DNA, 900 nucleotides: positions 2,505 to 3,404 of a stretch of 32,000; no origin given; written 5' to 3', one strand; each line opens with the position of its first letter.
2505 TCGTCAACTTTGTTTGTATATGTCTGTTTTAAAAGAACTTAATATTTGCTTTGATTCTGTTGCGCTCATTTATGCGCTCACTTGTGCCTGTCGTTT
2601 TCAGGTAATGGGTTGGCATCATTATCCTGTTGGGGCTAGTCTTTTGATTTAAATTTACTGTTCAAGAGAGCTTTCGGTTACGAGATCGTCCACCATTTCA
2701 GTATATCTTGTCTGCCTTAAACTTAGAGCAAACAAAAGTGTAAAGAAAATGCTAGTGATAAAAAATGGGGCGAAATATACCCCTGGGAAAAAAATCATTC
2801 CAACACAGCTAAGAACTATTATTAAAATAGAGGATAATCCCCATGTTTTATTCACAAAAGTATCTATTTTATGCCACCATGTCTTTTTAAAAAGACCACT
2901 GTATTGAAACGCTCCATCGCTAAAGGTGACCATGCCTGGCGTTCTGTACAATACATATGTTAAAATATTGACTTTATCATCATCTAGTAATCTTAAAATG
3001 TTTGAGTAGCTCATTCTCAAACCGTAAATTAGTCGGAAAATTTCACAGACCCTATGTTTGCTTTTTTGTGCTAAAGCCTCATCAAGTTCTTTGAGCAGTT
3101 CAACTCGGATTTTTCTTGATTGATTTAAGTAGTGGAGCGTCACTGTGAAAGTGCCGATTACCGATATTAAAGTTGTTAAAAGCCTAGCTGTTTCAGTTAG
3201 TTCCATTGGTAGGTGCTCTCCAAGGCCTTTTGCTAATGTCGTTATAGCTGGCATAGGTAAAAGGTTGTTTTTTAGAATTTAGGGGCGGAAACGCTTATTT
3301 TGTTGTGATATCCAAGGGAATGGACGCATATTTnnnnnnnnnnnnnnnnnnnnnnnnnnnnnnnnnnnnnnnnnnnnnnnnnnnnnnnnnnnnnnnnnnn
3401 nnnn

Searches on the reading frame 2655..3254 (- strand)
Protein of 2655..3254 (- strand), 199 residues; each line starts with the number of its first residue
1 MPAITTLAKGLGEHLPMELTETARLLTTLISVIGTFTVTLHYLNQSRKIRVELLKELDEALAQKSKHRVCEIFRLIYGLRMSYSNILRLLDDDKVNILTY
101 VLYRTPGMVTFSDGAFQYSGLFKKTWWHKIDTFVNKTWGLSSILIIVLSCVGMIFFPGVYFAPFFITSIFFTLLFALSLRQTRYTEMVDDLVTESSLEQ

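Call 3: search_protein_families(library=pfam, proteins=[window:2655-3254:-], max_evalue=0.1)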
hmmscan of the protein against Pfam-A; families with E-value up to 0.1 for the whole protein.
window:2655-3254:- (199 aa): 0 families

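Call 4: search_protein_families(library=padloc, proteins=[window:2655-3254:-], max_evalue=0.1)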
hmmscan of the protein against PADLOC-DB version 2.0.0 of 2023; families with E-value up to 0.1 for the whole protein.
window:2655-3254:- (199 aa): 0 families

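Call 5: search_protein_families(library=ncbifam, proteins=[window:2655-3254:-], max_evalue=0.1)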
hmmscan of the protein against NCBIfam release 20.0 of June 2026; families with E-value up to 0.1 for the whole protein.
window:2655-3254:- (199 aa): 0 families

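Call 12: find_homologous_proteins(query=window:2655-3254:-, max_evalue=0.01)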
Query window:2655-3254:- (199 aa): 1 proteins with E <= 0.01 among 183 candidates.
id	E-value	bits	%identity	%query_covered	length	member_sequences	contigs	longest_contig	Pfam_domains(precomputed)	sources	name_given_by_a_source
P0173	1.1e-113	396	100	92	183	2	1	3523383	-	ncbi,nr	ncbi:hypothetical protein [Desulfotalea psychrophila]|nr:hypothetical protein [Desulfotalea psychrop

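Call 33: search_protein_representatives(protein=window:2655-3254:-)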
Query: 199 residues. Proteins with E-value up to 0.001 (for the whole library): 61; up to 1e-10: 31; up to 1e-30: 2. The best 61 are listed.
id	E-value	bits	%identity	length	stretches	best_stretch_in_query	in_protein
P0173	3.6e-114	395.7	100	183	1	17-199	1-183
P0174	1.3e-35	139.5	39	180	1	18-194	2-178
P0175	1.7e-28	116.3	33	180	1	17-194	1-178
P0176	1.7e-26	109.8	33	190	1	17-199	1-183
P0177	1.6e-25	106.6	40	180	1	17-193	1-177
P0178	5.5e-25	104.9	33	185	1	25-198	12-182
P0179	3.2e-24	102.4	35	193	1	18-193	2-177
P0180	7.8e-23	97.8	31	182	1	18-192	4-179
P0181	1.3e-21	93.9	32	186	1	23-193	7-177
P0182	2.0e-21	93.3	30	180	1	23-193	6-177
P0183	2.1e-20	90.0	30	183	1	16-186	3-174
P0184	3.9e-20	89.1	34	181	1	35-194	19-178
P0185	9.9e-20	87.7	24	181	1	18-194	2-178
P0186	1.7e-18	83.7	29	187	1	22-186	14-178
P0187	3.6e-18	82.6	32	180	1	21-192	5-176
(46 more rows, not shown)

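Call 37: search_protein_families(library=padloc, proteins=[P0174, P0175, P0176], max_evalue=1)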
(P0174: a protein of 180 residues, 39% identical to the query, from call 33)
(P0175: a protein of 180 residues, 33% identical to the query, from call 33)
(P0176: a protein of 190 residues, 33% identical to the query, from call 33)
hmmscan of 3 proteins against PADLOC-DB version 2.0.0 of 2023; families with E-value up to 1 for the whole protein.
P0174 (180 aa): 0 families

P0175 (180 aa): 0 families

P0176 (190 aa): 1 family
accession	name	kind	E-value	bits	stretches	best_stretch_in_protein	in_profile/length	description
PDLC01606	Csx28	-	0.0034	15.3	1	15-61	15-61/178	CAS-VI-B; associated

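Call 41: find_encoding_contigs(protein=P0174, flank=6000, max_places=4)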
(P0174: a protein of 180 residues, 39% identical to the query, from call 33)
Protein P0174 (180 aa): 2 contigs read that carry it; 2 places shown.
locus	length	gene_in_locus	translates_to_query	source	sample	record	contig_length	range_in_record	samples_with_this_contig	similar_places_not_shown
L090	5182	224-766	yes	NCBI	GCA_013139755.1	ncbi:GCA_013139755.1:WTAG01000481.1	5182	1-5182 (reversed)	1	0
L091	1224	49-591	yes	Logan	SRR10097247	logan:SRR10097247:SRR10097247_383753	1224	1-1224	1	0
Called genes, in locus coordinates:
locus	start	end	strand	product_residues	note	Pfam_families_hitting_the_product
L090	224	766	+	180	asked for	-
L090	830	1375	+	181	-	-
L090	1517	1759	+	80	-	-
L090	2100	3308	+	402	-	PF01520:Amidase_3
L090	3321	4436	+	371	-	PF00930:DPPIV_N (faint), PF26549:Tricorn_N, PF07676:PD40, PF26550:Tricorn_2nd, PF26549:Tricorn_N, PF26550:Tricorn_2nd (weak)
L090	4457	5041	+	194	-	-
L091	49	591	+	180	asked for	-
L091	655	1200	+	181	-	-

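Call 43: find_encoding_contigs(protein=P0175, flank=6000, max_places=4)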
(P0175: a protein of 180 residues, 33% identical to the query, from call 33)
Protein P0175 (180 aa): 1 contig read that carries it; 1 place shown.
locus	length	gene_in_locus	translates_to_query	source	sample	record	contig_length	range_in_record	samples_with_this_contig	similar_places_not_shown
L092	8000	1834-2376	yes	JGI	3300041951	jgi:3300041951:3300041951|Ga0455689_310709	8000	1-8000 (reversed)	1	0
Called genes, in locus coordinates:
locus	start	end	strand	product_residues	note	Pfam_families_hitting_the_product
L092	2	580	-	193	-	?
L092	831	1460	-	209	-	PF00300:His_Phos_1 (faint)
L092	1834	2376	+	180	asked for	-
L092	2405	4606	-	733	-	-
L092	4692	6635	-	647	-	PF00456:Transketolase_N (weak), PF13292:DXP_synthase_N, PF02779:Transket_pyr, PF02780:Transketolase_C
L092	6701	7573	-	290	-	PF00348:polyprenyl_synt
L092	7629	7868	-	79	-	PF02609:Exonuc_VII_S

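Call 44: find_encoding_contigs(protein=P0177, flank=6000, max_places=4)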
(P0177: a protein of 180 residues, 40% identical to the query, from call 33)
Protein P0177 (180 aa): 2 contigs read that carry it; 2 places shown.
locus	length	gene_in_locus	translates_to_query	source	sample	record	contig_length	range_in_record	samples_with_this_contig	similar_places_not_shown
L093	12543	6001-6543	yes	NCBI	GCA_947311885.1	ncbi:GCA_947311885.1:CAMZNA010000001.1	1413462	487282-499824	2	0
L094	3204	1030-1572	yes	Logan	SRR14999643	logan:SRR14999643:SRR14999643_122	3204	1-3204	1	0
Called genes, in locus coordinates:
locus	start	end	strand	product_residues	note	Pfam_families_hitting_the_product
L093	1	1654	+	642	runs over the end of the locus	-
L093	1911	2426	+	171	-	PF13238:AAA_18 (faint)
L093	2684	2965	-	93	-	-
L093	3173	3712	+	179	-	-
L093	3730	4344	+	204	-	-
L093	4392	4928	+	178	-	-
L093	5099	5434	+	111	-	-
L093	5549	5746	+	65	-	-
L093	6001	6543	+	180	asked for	-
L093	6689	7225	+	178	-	-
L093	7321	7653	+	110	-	-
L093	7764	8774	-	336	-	PF13407:Peripla_BP_4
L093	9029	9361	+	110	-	-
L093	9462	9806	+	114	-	PF00376:MerR, PF13411:MerR_1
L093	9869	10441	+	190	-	PF02525:Flavodoxin_2, PF03358:FMN_red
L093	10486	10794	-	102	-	-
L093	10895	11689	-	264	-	PF00497:SBP_bac_3 (weak)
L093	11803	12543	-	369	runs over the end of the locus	-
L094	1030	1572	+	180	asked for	-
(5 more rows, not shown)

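Call 45: find_encoding_contigs(protein=P0176, flank=6000, max_places=4)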
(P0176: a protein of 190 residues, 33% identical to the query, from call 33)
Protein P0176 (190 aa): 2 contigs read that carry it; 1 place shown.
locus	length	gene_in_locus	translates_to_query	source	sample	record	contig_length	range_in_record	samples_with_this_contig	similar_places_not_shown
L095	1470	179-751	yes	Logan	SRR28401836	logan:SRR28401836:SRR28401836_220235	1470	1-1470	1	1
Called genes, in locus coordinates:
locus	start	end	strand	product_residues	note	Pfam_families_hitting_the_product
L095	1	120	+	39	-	?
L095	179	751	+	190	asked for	-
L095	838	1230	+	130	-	-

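Call 74: find_related_loci(query=A4, collection=viral_contigs, flank=6000)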
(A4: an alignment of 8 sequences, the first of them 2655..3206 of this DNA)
Query A4 (183 aa) in viral_contigs; peptide patterns used: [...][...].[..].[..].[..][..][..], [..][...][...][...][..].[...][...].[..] (x = any residue, [..] = any of these).
64 stretches matched a pattern, but none encodes a relative of the query by tblastn (E <= 1e-3).

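Call 77: search_protein_families(library=phrogs, proteins=[window:2655-3206:-], max_evalue=0.001)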
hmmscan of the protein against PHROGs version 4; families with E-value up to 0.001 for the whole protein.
window:2655-3206:- (183 aa): 0 families

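Call 89: search_protein_families(library=pfam, proteins=[P0174, window:2655-3206:-, L093:6689-7225:+, L090:830-1375:+], max_evalue=0.5)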
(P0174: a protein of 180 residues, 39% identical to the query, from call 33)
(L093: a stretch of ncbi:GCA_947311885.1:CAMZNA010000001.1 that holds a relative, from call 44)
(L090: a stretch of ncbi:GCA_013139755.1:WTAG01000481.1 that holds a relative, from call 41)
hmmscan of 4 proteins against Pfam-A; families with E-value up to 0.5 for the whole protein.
P0174 (180 aa): 2 families
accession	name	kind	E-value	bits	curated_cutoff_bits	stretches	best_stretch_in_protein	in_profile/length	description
PF11833.13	CPP1-like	-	0.023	14.8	28.4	1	108-166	81-137/196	Protein CHAPERONE-LIKE PROTEIN OF POR1-like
PF20990.2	DUF2207_C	-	0.38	10.9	33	0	35-160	60-184/247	Predicted membrane protein (DUF2207) C-terminal domain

window:2655-3206:- (183 aa): 0 families

L093:6689-7225:+ (178 aa): 0 families

L090:830-1375:+ (181 aa): 2 families
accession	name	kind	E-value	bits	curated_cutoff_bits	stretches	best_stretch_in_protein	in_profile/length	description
PF00942.24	CBM_3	-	0.047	14.6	22.4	1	55-86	12-43/83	Cellulose binding domain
PF12690.13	BsuPI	-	0.12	12.8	22.9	0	50-99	6-58/101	Intracellular proteinase inhibitor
